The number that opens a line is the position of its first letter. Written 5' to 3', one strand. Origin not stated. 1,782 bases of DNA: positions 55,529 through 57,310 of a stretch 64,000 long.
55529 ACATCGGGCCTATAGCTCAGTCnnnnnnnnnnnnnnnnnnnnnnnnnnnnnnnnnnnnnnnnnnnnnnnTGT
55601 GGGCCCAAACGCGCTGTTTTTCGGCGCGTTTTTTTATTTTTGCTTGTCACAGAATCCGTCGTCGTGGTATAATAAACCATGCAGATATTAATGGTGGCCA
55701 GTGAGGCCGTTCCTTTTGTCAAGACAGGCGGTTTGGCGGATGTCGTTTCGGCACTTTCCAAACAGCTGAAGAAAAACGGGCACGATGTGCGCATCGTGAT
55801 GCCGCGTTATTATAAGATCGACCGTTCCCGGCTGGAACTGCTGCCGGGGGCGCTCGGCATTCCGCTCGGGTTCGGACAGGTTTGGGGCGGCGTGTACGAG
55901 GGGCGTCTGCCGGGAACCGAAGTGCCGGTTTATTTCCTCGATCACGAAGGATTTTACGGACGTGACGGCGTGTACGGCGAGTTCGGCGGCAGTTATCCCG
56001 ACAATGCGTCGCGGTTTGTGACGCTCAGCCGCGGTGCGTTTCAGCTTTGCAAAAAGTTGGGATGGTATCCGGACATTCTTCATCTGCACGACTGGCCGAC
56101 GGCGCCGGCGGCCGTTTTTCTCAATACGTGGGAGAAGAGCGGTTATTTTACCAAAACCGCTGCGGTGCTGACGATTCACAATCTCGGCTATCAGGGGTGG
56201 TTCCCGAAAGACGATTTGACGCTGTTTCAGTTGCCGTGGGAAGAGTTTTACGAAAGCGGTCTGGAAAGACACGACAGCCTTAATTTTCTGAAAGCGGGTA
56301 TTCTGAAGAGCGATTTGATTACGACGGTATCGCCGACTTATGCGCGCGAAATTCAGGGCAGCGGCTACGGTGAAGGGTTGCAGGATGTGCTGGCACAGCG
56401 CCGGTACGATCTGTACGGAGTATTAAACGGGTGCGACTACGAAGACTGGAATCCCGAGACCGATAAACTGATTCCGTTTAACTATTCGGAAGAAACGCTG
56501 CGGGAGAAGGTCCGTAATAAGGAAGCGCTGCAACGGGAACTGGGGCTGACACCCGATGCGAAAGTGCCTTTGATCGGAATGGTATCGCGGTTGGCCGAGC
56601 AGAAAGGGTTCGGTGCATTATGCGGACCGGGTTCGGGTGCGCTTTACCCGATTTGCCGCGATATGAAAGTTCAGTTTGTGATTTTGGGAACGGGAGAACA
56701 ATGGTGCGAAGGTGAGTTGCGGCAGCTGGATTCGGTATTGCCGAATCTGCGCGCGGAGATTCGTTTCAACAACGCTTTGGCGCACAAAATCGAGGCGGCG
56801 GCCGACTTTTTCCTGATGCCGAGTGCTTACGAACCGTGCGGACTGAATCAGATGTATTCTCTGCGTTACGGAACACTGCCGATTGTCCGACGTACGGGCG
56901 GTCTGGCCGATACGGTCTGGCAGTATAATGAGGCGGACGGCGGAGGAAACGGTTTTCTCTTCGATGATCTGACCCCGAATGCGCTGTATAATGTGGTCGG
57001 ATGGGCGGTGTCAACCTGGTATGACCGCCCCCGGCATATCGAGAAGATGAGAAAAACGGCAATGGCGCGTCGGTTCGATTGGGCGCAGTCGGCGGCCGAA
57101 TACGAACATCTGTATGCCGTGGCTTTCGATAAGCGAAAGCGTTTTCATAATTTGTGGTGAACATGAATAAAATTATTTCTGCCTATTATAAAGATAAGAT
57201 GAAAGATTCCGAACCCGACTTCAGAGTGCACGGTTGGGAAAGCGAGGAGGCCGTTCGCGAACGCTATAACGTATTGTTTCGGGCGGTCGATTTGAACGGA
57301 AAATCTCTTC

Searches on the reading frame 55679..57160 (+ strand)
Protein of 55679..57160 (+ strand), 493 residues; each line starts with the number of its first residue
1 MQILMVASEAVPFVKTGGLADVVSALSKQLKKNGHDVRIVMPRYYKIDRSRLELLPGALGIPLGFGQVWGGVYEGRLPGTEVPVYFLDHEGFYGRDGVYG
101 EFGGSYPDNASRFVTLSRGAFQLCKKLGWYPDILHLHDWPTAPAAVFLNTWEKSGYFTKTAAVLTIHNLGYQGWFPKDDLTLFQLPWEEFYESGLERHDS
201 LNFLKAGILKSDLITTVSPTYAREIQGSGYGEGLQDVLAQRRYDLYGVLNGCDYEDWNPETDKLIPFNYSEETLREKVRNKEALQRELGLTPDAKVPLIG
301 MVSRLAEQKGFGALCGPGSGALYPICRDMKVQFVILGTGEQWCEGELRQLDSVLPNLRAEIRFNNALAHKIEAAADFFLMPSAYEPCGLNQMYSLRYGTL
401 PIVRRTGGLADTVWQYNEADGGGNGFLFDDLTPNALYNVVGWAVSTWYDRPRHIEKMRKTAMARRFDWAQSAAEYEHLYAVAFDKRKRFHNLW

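Call 15: search_protein_families(library=pfam, proteins=[window:55679-57160:+], max_evalue=0.001)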
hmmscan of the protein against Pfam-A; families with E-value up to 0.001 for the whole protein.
window:55679-57160:+ (493 aa): 5 families
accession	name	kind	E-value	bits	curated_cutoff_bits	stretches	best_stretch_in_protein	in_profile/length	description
PF08323.17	Glyco_transf_5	-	7.7e-80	268.5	22.7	1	2-239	1-238/239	Starch synthase catalytic domain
PF13439.12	Glyco_transf_4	-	1.1e-09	39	28.5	1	108-229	52-153/170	Glycosyltransferase Family 4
PF13579.12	Glyco_trans_4_4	-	1.4e-08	35.6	29.7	1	17-230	1-147/158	Glycosyl transferase 4-like domain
PF13692.12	Glyco_trans_1_4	-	1.1e-06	29.3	27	1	297-438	2-134/142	Glycosyl transferases group 1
PF00534.26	Glycos_transf_1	-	7.7e-06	26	26.4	1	295-450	14-162/172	Glycosyl transferases group 1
